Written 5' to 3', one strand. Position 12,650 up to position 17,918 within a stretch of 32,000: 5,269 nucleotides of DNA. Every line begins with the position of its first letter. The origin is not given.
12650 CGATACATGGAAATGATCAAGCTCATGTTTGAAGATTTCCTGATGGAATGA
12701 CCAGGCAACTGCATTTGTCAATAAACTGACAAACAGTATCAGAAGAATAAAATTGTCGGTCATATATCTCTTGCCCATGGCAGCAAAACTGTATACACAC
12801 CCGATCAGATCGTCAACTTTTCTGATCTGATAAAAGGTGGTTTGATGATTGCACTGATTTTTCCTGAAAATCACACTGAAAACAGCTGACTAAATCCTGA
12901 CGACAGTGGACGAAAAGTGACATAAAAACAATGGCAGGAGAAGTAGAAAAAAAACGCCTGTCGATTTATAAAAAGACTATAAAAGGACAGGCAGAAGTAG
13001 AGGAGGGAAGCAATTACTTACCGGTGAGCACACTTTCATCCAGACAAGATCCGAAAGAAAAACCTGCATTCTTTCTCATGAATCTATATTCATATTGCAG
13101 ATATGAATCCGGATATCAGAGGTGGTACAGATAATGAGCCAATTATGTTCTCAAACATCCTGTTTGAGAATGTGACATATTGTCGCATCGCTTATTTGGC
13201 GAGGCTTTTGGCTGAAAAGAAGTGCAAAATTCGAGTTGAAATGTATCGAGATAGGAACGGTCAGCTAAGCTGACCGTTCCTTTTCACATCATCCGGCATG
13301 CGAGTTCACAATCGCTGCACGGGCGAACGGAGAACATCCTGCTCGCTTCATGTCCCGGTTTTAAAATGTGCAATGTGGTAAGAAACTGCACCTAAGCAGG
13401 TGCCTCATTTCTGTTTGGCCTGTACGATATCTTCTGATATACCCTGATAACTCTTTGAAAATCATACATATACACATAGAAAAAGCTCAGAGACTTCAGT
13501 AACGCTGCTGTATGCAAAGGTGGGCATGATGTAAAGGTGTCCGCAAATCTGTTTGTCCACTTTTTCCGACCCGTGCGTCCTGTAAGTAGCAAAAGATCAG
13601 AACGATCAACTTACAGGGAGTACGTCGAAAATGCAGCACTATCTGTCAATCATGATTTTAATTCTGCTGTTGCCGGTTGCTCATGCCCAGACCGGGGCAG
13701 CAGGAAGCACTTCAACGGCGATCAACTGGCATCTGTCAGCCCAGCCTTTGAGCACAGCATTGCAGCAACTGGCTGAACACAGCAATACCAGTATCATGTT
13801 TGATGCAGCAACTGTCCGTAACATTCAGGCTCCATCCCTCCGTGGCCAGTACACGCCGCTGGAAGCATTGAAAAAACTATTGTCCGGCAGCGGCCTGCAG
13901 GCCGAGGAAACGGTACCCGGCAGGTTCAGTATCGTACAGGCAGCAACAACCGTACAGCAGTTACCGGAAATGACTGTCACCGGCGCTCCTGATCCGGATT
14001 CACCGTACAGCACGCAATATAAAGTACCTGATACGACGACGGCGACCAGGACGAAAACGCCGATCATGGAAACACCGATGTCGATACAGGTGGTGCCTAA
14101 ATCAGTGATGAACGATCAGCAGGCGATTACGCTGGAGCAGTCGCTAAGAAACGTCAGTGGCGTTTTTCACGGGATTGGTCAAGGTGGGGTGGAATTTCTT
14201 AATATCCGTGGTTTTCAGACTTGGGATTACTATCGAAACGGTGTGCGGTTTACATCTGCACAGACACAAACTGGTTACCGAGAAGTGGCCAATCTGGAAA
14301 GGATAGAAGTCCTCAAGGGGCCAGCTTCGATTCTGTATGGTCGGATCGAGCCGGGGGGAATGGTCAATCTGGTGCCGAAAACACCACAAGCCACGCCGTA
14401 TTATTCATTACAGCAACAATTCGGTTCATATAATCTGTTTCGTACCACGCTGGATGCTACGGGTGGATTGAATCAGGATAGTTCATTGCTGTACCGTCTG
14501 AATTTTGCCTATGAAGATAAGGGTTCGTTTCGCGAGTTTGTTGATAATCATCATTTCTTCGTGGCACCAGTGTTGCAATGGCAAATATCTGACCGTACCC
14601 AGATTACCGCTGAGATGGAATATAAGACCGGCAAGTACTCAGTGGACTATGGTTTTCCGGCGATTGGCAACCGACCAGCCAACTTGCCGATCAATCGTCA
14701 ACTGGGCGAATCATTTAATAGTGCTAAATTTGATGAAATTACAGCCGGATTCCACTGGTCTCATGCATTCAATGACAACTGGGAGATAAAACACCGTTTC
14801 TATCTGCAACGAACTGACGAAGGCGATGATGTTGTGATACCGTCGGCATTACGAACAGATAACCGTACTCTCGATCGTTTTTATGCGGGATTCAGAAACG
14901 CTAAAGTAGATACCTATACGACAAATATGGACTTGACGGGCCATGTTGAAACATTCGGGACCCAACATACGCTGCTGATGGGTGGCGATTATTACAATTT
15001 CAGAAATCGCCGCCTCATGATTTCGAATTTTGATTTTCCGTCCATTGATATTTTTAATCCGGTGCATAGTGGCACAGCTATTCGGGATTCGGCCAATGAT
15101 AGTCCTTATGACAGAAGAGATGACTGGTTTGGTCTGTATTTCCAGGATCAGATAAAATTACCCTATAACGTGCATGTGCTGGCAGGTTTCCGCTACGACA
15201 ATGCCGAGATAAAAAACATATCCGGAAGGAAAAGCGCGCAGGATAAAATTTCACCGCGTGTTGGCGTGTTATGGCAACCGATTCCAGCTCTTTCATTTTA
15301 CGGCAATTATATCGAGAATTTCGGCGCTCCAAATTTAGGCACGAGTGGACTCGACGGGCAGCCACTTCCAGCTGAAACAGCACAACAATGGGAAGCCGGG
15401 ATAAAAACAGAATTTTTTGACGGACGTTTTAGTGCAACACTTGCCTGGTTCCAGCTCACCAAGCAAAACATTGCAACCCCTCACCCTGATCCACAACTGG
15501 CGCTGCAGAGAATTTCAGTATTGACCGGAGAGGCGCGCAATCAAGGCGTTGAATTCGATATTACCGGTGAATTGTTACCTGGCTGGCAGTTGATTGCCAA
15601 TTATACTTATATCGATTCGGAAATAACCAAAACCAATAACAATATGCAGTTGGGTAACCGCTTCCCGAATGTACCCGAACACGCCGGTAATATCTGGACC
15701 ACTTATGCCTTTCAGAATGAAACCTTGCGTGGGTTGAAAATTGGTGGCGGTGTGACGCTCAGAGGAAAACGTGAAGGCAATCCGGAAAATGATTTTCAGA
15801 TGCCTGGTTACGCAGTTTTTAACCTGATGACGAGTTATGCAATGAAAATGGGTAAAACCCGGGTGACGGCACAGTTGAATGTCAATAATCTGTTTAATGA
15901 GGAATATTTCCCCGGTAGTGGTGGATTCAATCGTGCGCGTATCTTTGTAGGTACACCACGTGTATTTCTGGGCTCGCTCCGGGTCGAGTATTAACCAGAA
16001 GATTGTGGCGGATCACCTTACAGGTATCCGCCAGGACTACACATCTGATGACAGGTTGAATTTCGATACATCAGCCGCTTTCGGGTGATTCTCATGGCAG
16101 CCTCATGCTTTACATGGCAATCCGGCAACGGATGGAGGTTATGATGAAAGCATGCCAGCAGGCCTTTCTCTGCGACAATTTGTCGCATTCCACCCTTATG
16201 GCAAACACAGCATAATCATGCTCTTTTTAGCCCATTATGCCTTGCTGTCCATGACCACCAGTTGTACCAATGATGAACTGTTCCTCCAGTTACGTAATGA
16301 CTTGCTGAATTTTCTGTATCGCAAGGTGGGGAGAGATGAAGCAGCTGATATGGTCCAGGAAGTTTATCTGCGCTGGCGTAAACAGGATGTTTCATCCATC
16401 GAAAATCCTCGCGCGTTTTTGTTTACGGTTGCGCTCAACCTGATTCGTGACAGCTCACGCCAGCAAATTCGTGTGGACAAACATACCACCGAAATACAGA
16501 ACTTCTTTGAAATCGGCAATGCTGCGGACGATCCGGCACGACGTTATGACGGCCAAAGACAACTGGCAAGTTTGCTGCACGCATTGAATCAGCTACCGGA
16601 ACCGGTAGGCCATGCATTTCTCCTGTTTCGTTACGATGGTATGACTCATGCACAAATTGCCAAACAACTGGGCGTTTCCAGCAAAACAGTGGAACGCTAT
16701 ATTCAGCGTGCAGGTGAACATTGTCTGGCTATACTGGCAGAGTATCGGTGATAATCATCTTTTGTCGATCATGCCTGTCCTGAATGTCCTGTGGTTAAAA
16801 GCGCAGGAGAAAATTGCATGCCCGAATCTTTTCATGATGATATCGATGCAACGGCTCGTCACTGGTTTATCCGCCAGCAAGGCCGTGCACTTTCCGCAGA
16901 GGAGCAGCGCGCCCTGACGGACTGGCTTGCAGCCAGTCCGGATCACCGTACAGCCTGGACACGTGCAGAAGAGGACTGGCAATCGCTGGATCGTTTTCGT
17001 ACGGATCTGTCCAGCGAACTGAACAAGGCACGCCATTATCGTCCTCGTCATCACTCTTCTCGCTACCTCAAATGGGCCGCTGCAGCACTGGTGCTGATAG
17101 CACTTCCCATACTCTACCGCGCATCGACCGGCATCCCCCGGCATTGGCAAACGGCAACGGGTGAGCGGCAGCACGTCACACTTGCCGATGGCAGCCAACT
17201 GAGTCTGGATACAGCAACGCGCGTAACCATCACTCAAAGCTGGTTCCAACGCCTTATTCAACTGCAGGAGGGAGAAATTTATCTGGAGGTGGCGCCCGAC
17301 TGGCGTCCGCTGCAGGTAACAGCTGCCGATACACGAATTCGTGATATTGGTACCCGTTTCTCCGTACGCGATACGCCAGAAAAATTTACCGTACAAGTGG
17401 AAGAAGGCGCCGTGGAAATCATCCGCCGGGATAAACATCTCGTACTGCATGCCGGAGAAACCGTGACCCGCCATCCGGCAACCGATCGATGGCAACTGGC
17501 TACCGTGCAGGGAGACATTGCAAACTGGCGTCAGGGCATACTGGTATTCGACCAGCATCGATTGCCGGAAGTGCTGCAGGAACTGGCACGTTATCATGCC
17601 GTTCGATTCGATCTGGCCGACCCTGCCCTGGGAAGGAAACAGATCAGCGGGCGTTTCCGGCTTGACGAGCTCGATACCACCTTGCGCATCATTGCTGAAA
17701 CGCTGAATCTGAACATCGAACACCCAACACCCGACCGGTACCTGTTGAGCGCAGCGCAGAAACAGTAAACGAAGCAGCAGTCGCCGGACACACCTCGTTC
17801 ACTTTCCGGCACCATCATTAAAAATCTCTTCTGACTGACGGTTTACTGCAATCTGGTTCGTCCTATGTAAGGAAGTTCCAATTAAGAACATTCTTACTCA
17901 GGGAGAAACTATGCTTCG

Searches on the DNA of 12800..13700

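Call 77: search_rna_families(source=window, start=12800, end=13700, threshold=evalue, max_evalue=1)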
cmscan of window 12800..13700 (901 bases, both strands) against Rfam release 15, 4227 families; matches with E-value up to 1: 4.
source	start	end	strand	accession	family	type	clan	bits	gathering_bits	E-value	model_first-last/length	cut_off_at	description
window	13182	13287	-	RF02901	AaHKsRNA41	Gene; sRNA;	-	24.7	97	0.0021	1-187/187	no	Aggregatibacter sRNA 41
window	13131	13215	+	RF00580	SNORD91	Gene; snRNA; snoRNA; CD-box;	-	22.4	51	0.34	1-95/95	no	Small nucleolar RNA SNORD91 family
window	13253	13281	-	RF01837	toga_FSE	Cis-reg; frameshift_element;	-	20.1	40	0.41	1-29/29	no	togavirus ribosomal frameshift element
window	13253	13281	+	RF01837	toga_FSE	Cis-reg; frameshift_element;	-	19.4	40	0.64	1-29/29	no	togavirus ribosomal frameshift element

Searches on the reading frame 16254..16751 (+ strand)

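Call 9: search_protein_families(library=pfam, proteins=[window:16254-16751:+])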
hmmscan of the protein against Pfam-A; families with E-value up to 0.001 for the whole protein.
window:16254-16751:+ (165 aa): 10 families
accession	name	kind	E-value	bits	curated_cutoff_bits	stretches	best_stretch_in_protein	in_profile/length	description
PF08281.18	Sigma70_r4_2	-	1.4e-16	60.3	25.7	1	106-157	3-54/54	Sigma-70, region 4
PF04542.20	Sigma70_r2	-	1.1e-08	35.2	24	1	9-71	1-68/71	Sigma-70 region 2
PF13384.12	HTH_23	-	2.9e-06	27.4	24.6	1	122-152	10-40/50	Homeodomain-like domain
PF04545.22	Sigma70_r4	-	1.7e-05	24.6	24.1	1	110-153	1-44/50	Sigma-70, region 4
PF07638.17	Sigma70_ECF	-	2.6e-05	24.7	21.1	1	24-153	43-175/185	ECF sigma factor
PF13551.12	HTH_29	-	6e-05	23.5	28.1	1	127-156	9-39/64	Winged helix-turn helix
PF00196.25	GerE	-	0.0001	22.3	23.5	1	127-152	15-40/57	Bacterial regulatory proteins, luxR family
PF13412.12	HTH_24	-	0.00022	21.2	21.9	1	126-152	14-40/48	Winged helix-turn-helix DNA-binding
PF08279.18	HTH_11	-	0.00039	20.7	25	1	125-152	10-38/55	HTH domain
PF13518.12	HTH_28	-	0.00079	19.9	25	0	128-159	11-42/52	Helix-turn-helix domain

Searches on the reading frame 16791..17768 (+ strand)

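Call 9: search_protein_families(library=pfam, proteins=[window:16791-17768:+])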
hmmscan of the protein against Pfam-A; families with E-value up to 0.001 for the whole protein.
window:16791-17768:+ (325 aa): 3 families
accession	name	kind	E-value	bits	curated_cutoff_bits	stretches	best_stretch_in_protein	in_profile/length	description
PF04773.18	FecR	-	2.8e-21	76.2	24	1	119-209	3-97/97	FecR protein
PF16220.10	DUF4880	-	9.1e-11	41.9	25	1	22-61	3-42/43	Domain of unknown function (DUF4880)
PF16344.10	FecR_C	-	6.6e-10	39.3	24.4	1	251-310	2-62/70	FecR, C-terminal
